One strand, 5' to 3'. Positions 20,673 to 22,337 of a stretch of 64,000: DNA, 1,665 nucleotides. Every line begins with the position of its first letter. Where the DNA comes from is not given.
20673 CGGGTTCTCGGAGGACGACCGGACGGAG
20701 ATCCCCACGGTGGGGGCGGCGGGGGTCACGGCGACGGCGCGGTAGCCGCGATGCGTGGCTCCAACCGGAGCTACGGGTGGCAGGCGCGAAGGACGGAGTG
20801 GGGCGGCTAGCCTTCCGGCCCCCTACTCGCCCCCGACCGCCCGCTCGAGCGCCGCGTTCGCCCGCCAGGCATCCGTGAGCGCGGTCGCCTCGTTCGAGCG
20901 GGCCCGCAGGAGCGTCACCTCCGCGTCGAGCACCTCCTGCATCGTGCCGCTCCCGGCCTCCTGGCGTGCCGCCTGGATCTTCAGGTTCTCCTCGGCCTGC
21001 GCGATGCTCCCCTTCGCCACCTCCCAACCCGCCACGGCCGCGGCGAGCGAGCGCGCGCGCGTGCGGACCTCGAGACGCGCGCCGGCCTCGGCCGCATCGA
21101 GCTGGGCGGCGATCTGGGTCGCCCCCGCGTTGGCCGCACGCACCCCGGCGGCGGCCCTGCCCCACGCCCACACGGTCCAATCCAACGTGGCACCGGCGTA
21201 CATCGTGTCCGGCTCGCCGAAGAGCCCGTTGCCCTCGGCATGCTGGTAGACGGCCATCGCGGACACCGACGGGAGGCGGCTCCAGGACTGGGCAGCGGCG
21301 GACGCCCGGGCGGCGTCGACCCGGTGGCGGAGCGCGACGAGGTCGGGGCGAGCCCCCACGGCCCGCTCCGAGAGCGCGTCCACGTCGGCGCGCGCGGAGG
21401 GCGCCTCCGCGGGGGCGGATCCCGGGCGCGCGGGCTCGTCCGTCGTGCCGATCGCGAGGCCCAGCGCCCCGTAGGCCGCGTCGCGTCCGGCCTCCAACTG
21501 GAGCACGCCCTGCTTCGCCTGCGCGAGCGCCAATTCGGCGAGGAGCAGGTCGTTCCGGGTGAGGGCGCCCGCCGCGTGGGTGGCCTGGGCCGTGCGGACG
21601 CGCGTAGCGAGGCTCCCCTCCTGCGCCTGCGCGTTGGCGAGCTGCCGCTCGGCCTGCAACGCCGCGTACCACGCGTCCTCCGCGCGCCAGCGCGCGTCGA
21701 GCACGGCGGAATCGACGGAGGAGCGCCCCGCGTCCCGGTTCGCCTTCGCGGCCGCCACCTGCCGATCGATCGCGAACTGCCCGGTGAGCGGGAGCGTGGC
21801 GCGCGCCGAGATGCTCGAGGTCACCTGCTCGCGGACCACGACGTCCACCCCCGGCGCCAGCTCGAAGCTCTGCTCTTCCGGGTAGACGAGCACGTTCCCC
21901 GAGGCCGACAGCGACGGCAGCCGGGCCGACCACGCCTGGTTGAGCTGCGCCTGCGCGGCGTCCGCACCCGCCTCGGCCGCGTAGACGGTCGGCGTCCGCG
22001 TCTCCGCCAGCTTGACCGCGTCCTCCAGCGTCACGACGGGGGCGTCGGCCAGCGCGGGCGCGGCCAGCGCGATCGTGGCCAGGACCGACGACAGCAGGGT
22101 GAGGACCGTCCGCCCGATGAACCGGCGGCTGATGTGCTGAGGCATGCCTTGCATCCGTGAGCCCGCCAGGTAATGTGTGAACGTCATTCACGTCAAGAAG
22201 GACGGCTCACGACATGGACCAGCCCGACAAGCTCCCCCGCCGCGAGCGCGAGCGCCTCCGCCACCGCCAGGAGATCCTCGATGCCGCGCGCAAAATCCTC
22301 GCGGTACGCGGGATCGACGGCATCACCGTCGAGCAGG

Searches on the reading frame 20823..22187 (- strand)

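Call 67: search_protein_families(library=pfam, proteins=[window:20823-22187:-], max_evalue=0.001)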
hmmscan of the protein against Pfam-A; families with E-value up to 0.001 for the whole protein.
window:20823-22187:- (454 aa): 1 family
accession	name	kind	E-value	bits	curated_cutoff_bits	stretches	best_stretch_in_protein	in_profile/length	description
PF02321.23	OEP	-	7.9e-47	159.9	22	2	274-452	6-187/187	Outer membrane efflux protein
